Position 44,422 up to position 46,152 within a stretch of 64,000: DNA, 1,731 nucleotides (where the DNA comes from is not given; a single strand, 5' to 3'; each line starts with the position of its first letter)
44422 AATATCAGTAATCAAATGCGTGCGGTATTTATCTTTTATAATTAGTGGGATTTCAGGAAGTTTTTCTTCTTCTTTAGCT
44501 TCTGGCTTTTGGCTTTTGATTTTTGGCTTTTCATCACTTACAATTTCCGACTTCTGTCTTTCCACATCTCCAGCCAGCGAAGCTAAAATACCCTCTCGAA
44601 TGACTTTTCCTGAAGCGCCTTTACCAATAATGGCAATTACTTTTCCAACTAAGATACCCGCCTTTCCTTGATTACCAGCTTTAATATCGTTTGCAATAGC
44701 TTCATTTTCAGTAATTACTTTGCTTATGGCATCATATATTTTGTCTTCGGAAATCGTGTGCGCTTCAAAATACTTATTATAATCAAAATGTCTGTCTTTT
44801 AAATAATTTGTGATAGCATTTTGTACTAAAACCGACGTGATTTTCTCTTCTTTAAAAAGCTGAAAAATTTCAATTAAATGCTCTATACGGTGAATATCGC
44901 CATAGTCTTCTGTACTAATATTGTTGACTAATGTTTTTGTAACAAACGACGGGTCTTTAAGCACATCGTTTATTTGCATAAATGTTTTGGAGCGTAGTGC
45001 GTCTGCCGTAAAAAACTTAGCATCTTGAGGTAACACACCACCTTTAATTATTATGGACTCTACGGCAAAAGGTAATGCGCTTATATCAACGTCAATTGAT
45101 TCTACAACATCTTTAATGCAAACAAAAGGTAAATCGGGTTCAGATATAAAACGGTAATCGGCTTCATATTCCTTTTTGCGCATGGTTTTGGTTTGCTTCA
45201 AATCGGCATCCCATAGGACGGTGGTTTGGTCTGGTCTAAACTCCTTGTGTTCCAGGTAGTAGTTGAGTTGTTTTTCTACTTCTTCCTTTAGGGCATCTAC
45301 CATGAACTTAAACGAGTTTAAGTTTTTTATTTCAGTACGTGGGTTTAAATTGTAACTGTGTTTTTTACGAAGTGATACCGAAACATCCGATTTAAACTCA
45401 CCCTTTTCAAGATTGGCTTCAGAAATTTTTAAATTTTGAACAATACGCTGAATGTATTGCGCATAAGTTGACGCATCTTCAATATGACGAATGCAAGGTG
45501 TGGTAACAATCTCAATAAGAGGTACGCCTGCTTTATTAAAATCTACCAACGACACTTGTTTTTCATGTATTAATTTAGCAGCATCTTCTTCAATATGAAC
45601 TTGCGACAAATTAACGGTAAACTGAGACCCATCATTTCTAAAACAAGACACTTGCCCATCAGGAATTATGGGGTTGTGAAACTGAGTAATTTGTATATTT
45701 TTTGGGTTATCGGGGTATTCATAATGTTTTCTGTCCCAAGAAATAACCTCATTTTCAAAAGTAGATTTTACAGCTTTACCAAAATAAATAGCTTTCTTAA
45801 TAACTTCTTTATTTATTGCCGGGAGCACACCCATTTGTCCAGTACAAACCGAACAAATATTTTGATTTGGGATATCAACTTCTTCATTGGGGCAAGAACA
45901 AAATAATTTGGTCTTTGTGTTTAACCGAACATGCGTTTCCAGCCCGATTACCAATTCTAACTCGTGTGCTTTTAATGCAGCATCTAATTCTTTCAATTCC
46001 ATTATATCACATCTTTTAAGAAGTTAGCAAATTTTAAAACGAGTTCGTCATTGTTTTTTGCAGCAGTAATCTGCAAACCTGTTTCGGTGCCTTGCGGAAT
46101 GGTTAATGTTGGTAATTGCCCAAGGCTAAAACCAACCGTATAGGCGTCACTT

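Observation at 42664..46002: Complete GatB fused in-frame to a complete bacterial-type AspRS (1112 aa): a covalent 'transamidosome'?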

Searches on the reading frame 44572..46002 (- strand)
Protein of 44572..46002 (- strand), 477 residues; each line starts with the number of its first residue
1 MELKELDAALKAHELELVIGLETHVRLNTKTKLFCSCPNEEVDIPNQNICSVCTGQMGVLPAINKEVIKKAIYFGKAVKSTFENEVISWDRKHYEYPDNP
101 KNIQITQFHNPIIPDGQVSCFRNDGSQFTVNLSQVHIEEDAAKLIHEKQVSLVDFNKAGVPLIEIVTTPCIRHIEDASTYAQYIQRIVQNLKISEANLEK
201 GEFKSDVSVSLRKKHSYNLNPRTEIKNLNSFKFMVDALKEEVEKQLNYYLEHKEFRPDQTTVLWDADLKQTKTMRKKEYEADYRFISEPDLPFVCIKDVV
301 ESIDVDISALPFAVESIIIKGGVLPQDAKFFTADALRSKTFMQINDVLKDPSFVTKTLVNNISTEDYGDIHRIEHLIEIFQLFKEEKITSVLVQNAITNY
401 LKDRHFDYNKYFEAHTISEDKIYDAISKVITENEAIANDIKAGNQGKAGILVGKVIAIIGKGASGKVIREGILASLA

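Call 55: search_solved_structures(query=window:44572-46002:-, max_evalue=1e-30, show_alignments=5)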
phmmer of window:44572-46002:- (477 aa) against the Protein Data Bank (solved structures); distinct sequences matched with E-value up to 1e-30: 6.
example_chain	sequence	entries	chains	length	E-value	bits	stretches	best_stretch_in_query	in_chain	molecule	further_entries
3h0l_B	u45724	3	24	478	1.7e-71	244.6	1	15-468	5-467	Aspartyl/glutamyl-tRNA(Asn/Gln) amidotransferase subunit B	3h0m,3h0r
3al0_B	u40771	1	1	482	1e-67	232.1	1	18-458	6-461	Aspartyl/glutamyl-tRNA(Asn/Gln) amidotransferase subunit B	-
3kfu_F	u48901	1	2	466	2.7e-56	194.5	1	16-331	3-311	Aspartyl/glutamyl-tRNA(Asn/Gln) amidotransferase subunit B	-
4wj3_B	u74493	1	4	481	4.6e-52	180.5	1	15-351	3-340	Aspartyl/glutamyl-tRNA(Asn/Gln) amidotransferase subunit B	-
2df4_B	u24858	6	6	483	4.6e-51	177.2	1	15-456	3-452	Aspartyl/glutamyl-tRNA(Asn/Gln) amidotransferase subunit B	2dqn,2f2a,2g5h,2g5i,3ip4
4n0h_B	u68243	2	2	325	5.2e-37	130.9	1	14-315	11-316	Glutamyl-tRNA(Gln) amidotransferase subunit B, mitochondrial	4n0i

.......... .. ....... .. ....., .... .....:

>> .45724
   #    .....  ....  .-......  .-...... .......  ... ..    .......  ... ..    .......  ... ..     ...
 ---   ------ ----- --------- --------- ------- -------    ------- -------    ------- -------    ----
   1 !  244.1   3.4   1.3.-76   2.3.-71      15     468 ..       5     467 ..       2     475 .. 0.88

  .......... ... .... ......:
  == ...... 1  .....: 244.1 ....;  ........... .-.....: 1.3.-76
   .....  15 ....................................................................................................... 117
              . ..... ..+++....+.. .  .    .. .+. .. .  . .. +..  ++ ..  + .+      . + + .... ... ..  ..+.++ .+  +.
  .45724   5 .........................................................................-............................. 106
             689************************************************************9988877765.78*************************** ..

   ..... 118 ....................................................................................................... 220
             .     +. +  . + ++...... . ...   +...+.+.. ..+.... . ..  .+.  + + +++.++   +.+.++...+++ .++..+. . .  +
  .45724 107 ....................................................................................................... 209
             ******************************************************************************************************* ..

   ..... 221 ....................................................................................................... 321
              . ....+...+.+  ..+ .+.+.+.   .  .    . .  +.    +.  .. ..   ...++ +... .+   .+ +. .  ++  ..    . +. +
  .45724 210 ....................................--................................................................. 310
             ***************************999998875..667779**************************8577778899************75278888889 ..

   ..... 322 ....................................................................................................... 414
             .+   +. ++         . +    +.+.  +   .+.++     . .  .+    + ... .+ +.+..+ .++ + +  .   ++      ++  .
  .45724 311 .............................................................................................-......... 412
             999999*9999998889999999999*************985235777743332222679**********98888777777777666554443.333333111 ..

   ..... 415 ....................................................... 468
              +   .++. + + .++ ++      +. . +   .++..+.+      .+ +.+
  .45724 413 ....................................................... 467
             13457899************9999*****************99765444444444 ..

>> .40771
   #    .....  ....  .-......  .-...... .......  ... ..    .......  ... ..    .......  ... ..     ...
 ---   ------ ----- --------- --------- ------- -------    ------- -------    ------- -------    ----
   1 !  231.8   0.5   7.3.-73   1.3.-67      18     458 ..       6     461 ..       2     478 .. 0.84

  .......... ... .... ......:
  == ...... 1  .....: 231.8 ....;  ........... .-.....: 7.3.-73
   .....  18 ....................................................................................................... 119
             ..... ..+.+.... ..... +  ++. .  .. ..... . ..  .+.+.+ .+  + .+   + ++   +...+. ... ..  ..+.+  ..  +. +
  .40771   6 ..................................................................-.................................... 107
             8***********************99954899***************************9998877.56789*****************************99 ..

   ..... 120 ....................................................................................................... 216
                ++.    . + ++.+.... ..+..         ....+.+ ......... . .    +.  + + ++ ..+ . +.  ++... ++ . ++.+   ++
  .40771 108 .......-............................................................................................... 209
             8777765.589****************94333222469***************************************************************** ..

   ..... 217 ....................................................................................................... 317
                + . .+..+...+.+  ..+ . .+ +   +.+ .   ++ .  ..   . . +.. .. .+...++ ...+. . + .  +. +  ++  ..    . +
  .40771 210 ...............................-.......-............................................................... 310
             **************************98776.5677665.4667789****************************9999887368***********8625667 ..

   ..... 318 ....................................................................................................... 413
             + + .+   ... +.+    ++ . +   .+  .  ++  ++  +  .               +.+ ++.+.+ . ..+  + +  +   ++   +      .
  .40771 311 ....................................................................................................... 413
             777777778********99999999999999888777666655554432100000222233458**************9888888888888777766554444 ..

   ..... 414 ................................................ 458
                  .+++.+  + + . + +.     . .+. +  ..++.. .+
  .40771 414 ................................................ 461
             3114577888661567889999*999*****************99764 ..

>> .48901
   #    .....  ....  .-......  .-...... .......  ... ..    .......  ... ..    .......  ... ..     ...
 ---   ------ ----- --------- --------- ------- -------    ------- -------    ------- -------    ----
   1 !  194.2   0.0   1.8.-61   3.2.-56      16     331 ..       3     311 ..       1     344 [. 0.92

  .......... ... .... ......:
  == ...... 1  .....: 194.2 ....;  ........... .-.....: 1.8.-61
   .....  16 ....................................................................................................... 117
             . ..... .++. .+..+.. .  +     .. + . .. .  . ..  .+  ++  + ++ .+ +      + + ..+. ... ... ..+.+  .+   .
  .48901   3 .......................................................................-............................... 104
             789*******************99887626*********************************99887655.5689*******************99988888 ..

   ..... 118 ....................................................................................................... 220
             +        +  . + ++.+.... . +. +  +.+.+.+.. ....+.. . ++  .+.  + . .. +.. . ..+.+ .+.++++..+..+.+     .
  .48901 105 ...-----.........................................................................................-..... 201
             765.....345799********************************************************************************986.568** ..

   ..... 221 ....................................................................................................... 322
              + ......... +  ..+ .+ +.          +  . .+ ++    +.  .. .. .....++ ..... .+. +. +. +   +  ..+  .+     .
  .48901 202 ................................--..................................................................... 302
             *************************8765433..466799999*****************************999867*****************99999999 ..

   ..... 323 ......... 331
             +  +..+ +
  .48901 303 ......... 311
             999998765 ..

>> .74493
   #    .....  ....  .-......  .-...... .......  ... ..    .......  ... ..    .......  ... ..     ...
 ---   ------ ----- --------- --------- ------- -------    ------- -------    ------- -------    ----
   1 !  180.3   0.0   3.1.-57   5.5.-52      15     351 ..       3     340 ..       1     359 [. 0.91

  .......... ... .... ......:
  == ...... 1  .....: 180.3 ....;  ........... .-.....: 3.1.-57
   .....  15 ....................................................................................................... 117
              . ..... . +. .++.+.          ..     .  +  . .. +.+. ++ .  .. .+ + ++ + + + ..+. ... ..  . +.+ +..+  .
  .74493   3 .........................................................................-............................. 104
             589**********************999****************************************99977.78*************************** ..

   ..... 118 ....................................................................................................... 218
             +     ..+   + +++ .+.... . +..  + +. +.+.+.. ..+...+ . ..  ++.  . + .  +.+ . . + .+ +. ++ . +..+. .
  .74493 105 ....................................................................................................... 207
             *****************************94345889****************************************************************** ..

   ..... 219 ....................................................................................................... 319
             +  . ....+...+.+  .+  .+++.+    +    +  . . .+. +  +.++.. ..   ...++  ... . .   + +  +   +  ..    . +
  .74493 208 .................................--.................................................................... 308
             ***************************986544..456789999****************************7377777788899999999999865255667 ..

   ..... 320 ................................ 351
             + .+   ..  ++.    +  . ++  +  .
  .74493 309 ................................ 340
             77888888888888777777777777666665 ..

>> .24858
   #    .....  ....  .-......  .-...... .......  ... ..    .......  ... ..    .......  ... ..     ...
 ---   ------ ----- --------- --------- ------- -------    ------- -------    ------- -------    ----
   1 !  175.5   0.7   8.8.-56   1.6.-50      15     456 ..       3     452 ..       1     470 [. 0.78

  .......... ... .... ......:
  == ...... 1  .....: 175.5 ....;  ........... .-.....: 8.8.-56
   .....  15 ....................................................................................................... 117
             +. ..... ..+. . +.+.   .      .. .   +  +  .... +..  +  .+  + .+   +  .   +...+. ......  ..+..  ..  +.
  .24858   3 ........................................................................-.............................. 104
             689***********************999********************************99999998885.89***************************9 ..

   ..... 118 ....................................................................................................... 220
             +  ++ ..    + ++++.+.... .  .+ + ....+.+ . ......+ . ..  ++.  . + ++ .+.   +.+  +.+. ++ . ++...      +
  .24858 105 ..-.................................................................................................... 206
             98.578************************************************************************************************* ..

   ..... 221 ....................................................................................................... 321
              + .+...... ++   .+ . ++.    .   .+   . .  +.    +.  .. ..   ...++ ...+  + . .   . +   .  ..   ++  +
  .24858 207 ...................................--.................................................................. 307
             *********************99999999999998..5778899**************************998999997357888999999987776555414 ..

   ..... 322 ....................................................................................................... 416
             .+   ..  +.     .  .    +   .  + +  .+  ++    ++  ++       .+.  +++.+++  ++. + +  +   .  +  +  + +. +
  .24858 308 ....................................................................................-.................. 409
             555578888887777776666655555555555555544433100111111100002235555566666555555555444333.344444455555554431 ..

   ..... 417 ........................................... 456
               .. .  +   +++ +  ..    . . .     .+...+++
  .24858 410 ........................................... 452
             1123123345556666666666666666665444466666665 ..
